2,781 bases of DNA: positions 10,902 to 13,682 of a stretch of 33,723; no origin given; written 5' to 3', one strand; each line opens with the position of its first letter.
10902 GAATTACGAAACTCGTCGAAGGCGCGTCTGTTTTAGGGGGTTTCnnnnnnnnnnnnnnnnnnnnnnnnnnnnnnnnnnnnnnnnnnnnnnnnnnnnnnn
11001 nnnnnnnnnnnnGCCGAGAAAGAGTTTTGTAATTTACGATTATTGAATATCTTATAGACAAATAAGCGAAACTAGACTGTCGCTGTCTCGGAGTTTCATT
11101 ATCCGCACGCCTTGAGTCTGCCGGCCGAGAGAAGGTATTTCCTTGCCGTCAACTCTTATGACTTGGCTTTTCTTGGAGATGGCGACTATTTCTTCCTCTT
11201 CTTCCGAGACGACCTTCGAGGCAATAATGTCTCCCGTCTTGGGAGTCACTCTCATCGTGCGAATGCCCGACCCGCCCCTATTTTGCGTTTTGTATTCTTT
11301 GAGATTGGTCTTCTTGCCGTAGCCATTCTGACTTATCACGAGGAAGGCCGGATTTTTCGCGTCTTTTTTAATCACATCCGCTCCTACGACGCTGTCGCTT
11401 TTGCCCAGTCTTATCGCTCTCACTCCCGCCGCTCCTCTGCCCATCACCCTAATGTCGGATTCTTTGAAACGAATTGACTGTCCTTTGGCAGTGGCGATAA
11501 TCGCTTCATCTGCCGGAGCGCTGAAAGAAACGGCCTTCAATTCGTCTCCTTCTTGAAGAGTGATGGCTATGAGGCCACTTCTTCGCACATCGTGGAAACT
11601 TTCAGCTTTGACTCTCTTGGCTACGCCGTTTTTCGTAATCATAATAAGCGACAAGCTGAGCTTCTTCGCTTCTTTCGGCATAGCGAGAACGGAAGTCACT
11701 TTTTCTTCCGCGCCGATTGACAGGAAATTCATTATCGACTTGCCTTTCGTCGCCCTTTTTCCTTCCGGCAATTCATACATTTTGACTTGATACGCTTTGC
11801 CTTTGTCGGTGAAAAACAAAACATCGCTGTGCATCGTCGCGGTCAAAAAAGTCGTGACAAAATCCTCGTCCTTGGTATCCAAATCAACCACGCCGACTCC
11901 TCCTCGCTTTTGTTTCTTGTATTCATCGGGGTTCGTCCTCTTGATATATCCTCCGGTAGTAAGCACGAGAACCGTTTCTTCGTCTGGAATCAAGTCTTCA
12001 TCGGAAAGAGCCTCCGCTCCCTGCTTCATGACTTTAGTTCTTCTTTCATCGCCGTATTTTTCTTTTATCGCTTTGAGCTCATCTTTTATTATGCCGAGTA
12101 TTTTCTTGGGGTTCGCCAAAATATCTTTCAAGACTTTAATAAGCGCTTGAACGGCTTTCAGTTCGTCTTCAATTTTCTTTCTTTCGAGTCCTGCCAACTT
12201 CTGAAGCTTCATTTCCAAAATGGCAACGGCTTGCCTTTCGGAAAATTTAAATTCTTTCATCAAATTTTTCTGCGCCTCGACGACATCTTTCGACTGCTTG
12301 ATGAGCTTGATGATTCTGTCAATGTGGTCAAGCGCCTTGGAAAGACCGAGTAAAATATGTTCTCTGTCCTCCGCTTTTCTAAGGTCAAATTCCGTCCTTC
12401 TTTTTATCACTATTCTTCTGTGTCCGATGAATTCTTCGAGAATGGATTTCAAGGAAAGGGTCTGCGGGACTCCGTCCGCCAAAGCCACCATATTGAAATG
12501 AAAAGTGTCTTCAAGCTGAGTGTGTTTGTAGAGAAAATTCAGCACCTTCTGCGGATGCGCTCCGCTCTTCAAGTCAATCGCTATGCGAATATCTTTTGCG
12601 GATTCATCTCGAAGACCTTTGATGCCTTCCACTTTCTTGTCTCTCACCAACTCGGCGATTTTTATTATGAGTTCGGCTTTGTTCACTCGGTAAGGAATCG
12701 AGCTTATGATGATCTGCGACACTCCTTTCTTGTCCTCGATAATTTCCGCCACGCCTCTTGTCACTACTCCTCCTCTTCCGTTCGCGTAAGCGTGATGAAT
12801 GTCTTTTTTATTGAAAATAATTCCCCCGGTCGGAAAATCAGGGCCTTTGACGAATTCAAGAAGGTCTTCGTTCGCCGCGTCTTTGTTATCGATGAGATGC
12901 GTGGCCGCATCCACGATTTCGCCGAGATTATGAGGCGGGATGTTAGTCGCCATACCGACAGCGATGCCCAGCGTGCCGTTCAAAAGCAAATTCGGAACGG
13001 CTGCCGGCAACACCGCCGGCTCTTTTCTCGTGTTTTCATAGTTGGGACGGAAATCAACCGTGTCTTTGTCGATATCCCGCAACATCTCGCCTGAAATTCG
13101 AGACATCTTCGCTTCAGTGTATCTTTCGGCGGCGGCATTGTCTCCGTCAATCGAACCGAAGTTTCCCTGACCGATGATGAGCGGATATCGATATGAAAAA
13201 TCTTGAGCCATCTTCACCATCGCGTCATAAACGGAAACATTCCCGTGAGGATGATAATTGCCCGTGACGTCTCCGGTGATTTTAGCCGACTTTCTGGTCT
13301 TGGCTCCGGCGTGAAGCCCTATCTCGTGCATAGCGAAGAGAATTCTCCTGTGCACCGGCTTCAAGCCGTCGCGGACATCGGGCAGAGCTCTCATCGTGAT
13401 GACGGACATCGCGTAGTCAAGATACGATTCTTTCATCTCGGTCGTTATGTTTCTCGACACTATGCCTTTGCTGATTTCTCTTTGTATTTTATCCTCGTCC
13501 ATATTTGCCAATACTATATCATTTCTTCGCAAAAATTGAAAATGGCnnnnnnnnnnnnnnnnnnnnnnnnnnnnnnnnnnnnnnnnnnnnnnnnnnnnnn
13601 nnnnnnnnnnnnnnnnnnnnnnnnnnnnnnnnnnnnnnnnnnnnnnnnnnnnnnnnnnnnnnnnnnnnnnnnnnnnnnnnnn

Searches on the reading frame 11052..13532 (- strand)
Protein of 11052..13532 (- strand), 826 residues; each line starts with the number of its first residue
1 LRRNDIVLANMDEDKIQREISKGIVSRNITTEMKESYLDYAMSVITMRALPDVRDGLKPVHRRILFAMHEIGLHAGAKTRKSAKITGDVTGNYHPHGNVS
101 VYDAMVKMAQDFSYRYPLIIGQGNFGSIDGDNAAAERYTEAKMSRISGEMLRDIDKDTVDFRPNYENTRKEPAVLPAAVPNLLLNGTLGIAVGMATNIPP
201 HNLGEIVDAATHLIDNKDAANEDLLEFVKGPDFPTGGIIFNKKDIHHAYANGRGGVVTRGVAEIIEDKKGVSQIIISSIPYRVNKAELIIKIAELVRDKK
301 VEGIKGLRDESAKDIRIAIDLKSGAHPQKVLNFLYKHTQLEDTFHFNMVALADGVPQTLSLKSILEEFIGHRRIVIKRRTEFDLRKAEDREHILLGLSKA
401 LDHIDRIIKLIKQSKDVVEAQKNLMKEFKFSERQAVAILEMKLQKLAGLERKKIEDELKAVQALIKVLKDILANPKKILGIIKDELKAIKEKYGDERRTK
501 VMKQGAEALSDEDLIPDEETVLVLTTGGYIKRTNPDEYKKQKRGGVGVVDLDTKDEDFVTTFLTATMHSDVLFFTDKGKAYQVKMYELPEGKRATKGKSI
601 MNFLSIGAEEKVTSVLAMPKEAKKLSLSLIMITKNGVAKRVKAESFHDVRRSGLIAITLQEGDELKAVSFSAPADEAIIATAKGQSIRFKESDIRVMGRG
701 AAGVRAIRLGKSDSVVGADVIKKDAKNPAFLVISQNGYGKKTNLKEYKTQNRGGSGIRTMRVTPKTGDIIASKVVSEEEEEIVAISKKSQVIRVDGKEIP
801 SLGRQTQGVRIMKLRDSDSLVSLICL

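Call 70: search_protein_families(library=pfam, proteins=[window:11052-13532:-], max_evalue=0.00001)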
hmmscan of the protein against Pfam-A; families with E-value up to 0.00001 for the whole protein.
window:11052-13532:- (826 aa): 2 families
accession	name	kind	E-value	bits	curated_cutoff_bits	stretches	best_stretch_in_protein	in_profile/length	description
PF00521.26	DNA_topoisoIV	-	5e-158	526.9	31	1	48-487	1-432/432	DNA gyrase/topoisomerase IV, subunit A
PF03989.18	DNA_gyraseA_C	-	3e-67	222.3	27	6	675-722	1-48/48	DNA gyrase C-terminal domain, beta-propeller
